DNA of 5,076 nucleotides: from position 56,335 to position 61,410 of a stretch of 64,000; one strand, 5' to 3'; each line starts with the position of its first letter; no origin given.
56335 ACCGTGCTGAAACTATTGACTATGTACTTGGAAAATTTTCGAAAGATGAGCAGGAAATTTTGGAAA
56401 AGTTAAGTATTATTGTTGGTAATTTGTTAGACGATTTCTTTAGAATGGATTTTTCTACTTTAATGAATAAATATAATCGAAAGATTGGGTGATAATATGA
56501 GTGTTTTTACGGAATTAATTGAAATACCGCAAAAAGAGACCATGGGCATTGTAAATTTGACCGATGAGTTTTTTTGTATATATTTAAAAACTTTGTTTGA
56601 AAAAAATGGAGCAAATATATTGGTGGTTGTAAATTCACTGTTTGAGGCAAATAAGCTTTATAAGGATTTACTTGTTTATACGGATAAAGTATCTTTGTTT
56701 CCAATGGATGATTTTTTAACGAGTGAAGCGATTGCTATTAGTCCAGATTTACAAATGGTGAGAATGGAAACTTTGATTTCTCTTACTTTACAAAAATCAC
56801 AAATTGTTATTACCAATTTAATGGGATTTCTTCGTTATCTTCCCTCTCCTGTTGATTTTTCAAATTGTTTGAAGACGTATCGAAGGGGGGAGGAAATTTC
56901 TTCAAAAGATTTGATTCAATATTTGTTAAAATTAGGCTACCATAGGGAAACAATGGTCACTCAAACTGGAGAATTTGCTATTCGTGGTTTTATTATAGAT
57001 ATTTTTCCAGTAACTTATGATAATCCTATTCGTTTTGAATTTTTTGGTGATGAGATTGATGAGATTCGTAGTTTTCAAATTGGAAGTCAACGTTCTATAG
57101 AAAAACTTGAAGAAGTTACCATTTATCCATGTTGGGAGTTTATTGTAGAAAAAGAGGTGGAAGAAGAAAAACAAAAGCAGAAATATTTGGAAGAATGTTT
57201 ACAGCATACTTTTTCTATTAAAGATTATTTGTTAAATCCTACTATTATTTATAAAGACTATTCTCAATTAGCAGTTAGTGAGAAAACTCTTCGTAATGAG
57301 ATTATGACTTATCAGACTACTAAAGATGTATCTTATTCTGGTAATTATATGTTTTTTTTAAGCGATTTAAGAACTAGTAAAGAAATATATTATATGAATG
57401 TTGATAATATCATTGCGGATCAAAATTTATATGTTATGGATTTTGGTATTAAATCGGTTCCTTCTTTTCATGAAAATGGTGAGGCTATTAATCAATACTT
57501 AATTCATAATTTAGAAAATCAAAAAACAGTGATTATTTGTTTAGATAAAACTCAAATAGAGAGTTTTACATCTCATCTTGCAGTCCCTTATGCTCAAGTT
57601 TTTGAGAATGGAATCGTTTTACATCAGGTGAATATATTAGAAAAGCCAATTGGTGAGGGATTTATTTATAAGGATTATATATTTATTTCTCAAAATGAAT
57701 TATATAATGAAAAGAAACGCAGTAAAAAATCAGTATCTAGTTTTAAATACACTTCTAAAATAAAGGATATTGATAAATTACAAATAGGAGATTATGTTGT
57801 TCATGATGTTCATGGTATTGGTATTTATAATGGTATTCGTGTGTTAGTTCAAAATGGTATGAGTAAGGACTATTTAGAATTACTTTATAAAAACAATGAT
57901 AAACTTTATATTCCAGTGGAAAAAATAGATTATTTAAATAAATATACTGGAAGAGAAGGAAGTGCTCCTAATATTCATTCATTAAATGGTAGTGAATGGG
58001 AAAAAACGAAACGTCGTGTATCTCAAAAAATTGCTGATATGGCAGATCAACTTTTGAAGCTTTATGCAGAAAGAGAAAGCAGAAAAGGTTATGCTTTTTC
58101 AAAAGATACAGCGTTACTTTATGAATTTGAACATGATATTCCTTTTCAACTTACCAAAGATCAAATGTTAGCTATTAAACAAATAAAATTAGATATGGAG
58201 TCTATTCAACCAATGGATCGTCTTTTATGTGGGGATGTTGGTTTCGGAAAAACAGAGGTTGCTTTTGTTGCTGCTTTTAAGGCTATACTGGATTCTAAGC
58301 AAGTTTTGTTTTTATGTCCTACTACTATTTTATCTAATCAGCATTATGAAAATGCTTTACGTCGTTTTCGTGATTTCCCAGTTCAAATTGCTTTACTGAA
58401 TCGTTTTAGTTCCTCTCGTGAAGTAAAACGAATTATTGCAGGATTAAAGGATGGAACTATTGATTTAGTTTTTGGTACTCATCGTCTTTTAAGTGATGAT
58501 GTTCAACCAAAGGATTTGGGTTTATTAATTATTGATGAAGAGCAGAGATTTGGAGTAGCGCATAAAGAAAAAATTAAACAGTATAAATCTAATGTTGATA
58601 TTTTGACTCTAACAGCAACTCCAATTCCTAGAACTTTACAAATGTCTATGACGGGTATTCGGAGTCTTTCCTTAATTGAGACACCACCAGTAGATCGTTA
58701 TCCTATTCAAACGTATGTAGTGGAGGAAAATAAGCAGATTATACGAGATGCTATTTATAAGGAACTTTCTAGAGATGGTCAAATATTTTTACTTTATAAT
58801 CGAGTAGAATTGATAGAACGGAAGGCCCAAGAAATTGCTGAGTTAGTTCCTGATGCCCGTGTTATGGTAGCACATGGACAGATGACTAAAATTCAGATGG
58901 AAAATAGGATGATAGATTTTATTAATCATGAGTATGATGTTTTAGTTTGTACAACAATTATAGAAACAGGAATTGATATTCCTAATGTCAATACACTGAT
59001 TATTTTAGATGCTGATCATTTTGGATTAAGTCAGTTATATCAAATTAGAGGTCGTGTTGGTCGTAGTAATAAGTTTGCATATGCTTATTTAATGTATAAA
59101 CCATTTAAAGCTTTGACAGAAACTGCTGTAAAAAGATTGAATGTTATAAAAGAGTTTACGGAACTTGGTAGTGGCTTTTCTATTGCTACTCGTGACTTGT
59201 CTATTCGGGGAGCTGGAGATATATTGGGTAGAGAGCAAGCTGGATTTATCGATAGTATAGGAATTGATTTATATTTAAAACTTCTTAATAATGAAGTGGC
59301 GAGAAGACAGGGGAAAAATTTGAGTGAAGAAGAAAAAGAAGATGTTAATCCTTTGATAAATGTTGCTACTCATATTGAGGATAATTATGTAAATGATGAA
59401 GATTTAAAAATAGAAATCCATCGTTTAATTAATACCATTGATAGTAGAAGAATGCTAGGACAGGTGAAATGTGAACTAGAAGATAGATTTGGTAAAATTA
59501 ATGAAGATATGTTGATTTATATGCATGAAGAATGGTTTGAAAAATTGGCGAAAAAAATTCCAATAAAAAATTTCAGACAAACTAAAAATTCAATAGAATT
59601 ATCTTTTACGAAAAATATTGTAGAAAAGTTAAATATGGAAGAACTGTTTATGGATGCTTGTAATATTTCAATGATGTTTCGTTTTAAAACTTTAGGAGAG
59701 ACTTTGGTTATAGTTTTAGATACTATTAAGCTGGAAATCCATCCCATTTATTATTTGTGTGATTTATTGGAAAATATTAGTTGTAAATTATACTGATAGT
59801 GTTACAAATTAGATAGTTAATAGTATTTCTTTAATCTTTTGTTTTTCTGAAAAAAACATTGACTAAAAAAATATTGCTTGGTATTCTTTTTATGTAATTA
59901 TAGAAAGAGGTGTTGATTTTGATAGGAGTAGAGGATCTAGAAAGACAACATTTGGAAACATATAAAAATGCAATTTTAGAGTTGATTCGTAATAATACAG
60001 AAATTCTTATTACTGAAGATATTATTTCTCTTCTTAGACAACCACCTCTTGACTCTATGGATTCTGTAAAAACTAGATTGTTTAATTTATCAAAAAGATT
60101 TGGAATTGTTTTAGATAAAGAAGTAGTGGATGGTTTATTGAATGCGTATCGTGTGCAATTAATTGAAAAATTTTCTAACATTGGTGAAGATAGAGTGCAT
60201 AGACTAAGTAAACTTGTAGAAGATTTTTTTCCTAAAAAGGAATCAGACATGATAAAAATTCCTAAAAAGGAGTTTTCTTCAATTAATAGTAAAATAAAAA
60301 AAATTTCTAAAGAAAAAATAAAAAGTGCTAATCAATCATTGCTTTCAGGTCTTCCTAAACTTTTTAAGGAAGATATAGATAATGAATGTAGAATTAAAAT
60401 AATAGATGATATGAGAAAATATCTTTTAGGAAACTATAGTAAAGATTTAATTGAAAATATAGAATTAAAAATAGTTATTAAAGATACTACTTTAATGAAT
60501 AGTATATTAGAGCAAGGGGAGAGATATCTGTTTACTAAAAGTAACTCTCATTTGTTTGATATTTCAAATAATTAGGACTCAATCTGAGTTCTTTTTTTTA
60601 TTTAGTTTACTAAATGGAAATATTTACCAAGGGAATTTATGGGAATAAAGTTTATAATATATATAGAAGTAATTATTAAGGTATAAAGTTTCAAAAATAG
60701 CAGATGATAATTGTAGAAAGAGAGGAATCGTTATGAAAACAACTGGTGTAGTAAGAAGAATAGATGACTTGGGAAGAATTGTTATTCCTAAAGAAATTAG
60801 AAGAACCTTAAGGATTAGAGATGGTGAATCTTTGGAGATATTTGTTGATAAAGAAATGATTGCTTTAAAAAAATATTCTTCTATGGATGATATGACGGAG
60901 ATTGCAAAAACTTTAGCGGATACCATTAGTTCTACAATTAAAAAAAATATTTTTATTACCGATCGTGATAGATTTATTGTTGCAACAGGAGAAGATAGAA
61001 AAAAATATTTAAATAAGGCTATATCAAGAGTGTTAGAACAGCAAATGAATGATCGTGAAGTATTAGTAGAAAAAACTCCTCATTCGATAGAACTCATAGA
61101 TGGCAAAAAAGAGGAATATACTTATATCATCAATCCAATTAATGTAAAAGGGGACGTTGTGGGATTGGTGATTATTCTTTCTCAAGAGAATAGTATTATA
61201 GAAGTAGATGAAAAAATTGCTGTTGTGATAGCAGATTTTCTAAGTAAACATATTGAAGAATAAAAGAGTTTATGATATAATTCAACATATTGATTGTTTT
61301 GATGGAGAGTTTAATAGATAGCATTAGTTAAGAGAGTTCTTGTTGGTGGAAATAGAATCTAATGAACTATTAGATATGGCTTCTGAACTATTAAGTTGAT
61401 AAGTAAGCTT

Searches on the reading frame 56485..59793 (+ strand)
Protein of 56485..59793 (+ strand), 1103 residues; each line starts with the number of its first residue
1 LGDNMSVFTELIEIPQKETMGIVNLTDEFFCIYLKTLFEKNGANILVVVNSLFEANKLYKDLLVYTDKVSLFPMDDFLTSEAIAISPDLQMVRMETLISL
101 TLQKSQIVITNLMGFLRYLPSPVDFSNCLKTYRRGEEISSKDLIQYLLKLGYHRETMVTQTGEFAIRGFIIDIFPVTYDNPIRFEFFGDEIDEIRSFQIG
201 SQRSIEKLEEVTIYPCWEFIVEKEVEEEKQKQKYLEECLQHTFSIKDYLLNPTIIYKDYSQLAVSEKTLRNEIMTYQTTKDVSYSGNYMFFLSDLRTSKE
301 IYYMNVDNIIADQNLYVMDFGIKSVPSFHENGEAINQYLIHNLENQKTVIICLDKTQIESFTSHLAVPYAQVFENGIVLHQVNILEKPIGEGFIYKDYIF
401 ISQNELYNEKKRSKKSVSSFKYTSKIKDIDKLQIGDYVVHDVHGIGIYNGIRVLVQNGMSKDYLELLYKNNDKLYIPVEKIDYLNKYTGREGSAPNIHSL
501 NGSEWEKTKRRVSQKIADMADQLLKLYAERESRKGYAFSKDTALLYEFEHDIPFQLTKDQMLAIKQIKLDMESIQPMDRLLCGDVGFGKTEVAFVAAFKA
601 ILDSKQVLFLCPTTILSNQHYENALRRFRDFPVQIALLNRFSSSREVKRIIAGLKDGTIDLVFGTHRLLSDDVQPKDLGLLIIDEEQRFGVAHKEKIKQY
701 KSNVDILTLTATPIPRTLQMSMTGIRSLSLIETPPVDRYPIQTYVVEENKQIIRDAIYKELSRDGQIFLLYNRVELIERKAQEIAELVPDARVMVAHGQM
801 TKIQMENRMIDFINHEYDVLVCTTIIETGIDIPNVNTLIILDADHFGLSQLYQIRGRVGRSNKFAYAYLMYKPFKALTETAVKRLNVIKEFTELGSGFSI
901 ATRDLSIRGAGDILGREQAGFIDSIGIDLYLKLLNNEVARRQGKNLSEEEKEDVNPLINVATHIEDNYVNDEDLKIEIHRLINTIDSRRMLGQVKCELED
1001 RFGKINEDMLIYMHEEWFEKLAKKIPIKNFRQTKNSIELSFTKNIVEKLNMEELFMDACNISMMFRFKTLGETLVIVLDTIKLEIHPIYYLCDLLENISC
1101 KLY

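Call 32: search_protein_families(library=pfam, proteins=[window:56485-59793:+], max_evalue=0.00001)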
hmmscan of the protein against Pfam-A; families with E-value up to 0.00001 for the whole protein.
window:56485-59793:+ (1103 aa): 6 families
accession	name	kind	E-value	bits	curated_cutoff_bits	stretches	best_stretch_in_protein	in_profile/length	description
PF17757.6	UvrB_inter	-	6.6e-27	93.9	22.9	1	133-219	4-91/91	UvrB interaction domain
PF00270.35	DEAD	-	5.9e-24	85.1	26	1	557-719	1-165/167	DEAD/DEAH box helicase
PF00271.37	Helicase_C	-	1.2e-20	74.2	23.5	1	755-861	8-109/110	Helicase conserved C-terminal domain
PF02559.22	CarD_TRCF_RID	-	3.1e-17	62.8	23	1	432-487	1-56/57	CarD-like/TRCF RID domain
PF04851.21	ResIII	-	8.4e-13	49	22.5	1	555-713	3-162/164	Type III restriction enzyme, res subunit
PF03461.20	TRCF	-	7.6e-12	45.9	25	1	959-1044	2-87/95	TRCF domain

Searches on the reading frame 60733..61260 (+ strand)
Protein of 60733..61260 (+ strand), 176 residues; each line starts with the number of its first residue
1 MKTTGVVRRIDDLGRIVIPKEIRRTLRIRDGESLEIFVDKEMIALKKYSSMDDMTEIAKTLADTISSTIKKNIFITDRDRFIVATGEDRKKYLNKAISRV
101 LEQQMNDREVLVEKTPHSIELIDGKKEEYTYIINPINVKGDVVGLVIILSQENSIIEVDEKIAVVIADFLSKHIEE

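Call 50: search_protein_families(library=pfam, proteins=[window:60733-61260:+], max_evalue=0.01)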
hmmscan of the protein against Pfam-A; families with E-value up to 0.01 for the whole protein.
window:60733-61260:+ (176 aa): 3 families
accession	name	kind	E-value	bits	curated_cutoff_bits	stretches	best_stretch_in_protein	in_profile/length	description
PF15714.11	SpoVT_C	-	1.3e-28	100.1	27.5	1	53-175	1-128/128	Stage V sporulation protein T C-terminal, transcription factor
PF04014.23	MazE_antitoxin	-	1.5e-10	41.3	24.7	1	7-50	1-45/48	Antidote-toxin recognition MazE, bacterial antitoxin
PF05651.19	Diacid_rec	-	0.0015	18.6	23.6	1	56-152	4-93/134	Putative sugar diacid recognition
